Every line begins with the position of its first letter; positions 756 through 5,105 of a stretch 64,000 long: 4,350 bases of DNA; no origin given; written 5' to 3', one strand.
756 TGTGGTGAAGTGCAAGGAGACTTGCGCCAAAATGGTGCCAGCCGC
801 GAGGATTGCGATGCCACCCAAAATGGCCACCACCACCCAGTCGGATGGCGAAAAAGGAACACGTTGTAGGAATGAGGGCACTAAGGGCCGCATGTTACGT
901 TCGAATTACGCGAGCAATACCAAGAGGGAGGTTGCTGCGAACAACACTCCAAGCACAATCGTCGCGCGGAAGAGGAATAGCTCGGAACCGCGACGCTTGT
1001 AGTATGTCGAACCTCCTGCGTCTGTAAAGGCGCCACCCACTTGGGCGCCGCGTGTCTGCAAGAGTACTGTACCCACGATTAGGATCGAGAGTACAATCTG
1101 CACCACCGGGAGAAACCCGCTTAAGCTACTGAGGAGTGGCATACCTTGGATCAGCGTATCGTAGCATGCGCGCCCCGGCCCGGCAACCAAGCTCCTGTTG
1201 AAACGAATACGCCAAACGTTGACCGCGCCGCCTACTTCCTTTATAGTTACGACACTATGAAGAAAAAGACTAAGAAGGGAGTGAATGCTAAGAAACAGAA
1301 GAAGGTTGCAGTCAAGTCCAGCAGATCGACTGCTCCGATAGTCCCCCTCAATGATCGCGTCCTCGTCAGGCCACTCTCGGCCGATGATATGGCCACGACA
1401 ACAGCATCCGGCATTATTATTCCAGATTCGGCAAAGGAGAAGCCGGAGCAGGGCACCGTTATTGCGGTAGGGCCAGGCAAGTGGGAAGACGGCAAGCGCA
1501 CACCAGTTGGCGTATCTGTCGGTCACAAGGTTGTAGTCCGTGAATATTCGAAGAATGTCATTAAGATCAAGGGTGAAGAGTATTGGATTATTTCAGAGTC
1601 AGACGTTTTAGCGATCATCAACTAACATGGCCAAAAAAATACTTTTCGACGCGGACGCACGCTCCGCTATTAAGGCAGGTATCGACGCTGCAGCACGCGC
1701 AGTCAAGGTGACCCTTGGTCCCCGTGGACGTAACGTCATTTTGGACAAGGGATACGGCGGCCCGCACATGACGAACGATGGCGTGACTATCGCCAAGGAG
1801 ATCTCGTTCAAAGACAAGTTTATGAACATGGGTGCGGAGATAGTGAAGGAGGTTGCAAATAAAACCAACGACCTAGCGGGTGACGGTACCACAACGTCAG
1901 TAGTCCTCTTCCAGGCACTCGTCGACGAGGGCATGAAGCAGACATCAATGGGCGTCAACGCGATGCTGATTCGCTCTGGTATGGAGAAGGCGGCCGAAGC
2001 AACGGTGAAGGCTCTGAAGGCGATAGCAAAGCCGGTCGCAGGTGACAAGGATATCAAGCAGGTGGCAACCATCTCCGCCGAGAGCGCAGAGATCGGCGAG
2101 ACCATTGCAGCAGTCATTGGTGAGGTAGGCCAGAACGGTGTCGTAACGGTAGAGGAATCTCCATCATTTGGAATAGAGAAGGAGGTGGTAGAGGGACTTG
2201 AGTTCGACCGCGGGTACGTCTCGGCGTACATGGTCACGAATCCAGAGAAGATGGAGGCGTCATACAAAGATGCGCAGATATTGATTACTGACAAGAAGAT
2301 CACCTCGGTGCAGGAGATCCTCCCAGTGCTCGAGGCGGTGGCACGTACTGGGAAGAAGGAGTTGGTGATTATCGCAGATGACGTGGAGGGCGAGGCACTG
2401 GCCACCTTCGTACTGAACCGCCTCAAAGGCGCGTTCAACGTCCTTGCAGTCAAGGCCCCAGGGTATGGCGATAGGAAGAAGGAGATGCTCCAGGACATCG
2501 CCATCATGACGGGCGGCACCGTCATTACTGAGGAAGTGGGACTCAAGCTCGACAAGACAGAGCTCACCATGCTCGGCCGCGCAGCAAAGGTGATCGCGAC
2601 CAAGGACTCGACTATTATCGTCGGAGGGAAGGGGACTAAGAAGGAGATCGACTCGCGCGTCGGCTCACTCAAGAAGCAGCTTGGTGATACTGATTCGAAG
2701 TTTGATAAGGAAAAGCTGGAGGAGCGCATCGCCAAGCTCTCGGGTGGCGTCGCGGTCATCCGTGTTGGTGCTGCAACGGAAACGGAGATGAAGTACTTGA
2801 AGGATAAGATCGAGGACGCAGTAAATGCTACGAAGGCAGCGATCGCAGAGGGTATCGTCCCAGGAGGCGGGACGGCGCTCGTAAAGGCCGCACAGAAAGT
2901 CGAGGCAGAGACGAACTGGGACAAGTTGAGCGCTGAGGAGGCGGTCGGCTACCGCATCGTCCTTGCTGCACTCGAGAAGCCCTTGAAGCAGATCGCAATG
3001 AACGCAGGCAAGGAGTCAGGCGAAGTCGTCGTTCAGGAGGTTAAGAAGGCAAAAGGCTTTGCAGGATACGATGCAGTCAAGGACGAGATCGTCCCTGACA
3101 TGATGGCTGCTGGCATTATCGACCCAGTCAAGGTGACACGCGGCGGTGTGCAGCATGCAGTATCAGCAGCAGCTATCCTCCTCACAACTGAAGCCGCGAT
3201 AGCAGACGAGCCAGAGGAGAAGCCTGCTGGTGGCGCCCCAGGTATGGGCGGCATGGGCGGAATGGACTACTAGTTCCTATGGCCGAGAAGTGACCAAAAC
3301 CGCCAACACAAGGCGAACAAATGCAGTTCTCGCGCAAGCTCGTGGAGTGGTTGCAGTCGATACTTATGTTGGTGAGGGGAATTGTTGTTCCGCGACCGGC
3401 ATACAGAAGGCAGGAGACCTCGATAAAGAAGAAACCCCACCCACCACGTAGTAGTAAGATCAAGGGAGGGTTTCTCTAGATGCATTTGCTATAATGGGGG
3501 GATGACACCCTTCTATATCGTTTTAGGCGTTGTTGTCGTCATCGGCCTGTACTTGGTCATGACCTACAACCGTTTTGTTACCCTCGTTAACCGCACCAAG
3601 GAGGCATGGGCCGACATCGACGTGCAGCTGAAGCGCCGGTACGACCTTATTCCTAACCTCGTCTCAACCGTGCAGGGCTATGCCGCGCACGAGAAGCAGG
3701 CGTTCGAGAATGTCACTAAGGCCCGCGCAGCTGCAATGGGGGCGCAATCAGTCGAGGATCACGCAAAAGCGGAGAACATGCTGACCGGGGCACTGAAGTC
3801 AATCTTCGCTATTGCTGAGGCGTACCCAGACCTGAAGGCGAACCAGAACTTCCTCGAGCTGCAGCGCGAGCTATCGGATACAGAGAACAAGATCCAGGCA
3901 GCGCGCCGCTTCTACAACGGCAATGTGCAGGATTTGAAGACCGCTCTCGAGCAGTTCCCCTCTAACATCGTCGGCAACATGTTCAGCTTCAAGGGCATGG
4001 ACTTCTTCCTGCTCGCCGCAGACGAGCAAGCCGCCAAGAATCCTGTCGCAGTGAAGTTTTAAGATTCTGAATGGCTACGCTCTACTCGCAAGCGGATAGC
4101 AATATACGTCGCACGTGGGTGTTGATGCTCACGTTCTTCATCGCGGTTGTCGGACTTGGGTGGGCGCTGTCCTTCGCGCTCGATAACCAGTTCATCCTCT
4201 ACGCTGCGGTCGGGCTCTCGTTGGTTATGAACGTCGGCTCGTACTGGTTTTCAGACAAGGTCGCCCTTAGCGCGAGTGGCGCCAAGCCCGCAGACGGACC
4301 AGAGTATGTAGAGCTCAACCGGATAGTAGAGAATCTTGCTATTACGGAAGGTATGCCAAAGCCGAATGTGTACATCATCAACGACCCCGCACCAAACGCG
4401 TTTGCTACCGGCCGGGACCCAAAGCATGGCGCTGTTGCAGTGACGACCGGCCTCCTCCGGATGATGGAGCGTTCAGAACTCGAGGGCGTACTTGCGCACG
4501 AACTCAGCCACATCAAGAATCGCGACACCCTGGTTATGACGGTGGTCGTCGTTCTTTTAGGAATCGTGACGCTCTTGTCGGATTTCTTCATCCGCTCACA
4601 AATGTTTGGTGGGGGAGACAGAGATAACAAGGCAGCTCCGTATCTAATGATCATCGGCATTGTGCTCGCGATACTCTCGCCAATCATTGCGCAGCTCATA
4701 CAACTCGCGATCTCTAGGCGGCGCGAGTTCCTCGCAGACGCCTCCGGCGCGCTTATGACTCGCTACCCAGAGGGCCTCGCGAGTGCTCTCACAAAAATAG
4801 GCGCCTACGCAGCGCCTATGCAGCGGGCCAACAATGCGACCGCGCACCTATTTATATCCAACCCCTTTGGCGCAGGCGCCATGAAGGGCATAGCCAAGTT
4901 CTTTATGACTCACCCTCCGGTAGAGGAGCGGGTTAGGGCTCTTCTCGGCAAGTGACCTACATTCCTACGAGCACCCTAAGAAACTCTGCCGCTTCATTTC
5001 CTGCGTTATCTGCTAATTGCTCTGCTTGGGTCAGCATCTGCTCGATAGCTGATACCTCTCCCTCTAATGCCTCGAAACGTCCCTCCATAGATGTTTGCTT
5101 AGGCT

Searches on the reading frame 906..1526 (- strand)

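Call 52: search_protein_families(library=pfam, proteins=[window:906-1526:-], max_evalue=0.001)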
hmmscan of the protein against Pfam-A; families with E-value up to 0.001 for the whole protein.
window:906-1526:- (206 aa): 1 family
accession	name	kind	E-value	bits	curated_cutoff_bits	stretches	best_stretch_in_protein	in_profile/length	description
PF03840.19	SecG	-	5.5e-14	52.5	29.2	1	138-203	1-67/70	Preprotein translocase SecG subunit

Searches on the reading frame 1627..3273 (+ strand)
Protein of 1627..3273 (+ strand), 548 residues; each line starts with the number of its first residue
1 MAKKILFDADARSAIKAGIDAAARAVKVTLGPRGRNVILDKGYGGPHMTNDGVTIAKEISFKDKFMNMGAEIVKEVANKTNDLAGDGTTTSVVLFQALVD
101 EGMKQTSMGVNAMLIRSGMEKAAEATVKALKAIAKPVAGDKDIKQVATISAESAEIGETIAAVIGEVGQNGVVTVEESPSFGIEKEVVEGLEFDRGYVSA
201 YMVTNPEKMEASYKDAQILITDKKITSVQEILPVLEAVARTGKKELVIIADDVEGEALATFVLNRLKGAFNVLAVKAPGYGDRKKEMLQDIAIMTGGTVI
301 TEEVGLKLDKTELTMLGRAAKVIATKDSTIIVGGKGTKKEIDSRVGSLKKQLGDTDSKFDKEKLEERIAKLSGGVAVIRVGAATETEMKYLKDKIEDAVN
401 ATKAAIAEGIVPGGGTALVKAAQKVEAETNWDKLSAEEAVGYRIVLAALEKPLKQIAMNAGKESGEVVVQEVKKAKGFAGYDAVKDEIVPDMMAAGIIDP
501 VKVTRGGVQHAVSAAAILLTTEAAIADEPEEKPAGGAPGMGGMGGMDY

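Call 10: search_protein_families(library=pfam, proteins=[window:1627-3273:+], max_evalue=0.001)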
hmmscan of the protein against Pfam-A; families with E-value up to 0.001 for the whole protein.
window:1627-3273:+ (548 aa): 1 family
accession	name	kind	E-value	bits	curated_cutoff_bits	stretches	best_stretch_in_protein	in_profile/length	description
PF00118.29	Cpn60_TCP1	-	3.9e-66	224.2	34.3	1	23-528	2-489/490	TCP-1/cpn60 chaperonin family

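Call 62: find_encoding_contigs(protein=window:1627-3273:+, flank=10000, max_places=3)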
Protein window:1627-3273:+ (548 aa): 1 contig read that carries it; 1 place shown.
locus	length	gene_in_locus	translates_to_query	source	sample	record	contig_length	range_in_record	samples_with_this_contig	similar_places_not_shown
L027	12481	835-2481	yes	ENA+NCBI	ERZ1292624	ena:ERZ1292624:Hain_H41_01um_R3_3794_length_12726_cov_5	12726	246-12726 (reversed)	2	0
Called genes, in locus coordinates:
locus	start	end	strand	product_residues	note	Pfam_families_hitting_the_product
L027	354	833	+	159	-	PF00166:Cpn10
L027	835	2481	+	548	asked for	PF00118:Cpn60_TCP1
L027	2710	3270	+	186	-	PF04011:LemA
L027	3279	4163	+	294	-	PF01435:Peptidase_M48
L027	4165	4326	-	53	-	-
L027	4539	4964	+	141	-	PF00293:NUDIX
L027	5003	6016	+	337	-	-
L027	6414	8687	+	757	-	PF13414:TPR_11 (faint), PF23914:TPR_CcmH_CycH (faint), PF00515:TPR_1 (faint), PF13181:TPR_8 (faint), PF13424:TPR_12 (faint), PF13428:TPR_14 (faint), PF13432:TPR_16, PF14559:TPR_19, +4 more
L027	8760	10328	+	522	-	PF03023:MurJ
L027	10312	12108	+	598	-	PF00009:GTP_EFTU, PF14492:EFG_III (weak), PF00679:EFG_C, PF06421:LepA_C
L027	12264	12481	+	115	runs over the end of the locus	PF04977:DivIC (faint)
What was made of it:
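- Tried and rejected: The Hainich contigs stop at the window's left end (call 62).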

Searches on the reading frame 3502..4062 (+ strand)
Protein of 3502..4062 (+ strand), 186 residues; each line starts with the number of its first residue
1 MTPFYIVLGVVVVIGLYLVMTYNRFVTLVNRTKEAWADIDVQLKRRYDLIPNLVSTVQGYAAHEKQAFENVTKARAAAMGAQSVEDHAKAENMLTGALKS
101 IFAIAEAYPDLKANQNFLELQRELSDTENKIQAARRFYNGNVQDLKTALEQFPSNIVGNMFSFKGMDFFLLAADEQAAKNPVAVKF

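Call 52: search_protein_families(library=pfam, proteins=[window:3502-4062:+], max_evalue=0.001)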
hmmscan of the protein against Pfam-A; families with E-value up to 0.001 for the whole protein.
window:3502-4062:+ (186 aa): 1 family
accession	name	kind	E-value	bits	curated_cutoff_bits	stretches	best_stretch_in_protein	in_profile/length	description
PF04011.17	LemA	-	6.7e-59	198.4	26.2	1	35-186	1-149/149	LemA family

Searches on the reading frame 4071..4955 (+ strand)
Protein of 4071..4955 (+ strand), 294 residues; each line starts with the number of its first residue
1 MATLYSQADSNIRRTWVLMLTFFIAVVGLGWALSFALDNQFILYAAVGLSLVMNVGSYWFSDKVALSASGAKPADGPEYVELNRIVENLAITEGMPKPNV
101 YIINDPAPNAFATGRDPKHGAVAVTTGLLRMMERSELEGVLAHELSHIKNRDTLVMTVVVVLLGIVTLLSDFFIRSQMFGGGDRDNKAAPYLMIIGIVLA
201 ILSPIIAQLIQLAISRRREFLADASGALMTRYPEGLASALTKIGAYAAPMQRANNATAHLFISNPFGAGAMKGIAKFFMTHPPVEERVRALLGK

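Call 52: search_protein_families(library=pfam, proteins=[window:4071-4955:+], max_evalue=0.001)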
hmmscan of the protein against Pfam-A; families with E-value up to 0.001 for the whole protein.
window:4071-4955:+ (294 aa): 2 families
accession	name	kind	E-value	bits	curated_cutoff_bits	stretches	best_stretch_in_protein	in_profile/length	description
PF01435.24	Peptidase_M48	-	3.6e-35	121.9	20.3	1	81-292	6-183/186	Peptidase family M48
PF05569.17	Peptidase_M56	-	0.00027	20.7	31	1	127-165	183-221/296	BlaR1 peptidase M56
